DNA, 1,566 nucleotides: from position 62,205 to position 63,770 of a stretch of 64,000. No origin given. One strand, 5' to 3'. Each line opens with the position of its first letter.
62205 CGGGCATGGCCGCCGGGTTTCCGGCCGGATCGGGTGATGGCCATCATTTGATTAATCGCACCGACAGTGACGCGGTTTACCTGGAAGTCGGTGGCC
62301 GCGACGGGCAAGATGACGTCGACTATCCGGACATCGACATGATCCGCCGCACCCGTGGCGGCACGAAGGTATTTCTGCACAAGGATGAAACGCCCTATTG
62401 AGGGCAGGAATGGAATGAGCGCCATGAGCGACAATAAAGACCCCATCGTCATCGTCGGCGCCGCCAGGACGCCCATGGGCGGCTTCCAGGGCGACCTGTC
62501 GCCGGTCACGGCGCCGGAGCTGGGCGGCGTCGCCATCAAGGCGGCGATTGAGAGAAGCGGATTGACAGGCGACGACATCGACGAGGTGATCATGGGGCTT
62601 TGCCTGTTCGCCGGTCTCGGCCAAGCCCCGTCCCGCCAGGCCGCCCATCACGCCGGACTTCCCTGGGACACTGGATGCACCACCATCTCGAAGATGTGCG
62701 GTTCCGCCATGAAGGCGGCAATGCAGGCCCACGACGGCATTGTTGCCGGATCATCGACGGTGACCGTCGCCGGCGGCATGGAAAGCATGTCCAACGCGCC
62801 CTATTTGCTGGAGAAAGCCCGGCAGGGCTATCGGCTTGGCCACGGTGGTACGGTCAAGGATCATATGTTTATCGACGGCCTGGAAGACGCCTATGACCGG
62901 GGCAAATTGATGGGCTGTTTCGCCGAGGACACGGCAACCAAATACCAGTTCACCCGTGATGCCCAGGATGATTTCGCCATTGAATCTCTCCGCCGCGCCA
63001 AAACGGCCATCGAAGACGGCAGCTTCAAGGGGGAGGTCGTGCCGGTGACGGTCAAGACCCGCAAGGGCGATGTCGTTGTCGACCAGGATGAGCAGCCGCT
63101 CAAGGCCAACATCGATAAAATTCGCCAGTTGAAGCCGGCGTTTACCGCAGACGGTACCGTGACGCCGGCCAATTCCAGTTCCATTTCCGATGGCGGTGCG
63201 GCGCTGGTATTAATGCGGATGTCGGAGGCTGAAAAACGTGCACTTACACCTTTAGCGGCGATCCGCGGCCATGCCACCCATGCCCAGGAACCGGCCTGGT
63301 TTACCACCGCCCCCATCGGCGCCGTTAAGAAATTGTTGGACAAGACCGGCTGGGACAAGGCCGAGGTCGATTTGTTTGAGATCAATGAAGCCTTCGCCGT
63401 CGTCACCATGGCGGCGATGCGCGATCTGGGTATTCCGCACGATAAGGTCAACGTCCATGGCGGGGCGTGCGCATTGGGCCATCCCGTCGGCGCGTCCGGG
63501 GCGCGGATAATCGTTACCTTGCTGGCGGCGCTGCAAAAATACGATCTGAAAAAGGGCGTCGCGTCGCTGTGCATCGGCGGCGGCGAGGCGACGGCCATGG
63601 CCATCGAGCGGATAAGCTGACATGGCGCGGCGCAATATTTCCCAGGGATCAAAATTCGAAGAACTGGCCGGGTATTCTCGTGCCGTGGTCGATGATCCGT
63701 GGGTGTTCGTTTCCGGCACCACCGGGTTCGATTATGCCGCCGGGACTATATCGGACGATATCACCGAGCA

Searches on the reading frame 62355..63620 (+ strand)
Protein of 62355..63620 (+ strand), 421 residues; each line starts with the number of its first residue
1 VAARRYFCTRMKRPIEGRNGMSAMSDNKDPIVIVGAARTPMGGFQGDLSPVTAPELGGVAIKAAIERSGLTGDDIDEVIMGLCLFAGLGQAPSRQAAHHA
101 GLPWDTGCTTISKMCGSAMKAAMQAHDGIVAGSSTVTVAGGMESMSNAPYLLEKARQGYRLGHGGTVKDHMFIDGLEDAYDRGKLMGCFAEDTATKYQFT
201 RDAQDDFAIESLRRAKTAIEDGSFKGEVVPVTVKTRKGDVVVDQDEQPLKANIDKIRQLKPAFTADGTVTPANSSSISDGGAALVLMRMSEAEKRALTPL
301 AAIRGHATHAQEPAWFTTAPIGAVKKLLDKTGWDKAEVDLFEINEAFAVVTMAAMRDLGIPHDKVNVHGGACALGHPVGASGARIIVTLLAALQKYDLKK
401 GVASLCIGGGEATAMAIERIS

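Call 76: find_encoding_contigs(protein=window:62355-63620:+, flank=10000, max_places=1)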
Protein window:62355-63620:+ (421 aa): no gene with exactly this product is on record in the collection.

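Call 87: search_protein_families(library=pfam, proteins=[window:62355-63620:+], max_evalue=0.001)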
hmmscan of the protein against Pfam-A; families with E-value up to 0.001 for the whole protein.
window:62355-63620:+ (421 aa): 3 families
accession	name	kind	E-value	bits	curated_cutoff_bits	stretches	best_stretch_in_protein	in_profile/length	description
PF00108.29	Thiolase_N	-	2.6e-82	276.5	26.4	1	31-289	1-259/260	Thiolase, N-terminal domain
PF02803.24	Thiolase_C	-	3.7e-46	156.2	27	1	297-419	1-123/123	Thiolase, C-terminal domain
PF22691.2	Thiolase_C_1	-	0.00029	21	28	0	306-360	6-60/144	Thiolase C-terminal domain-like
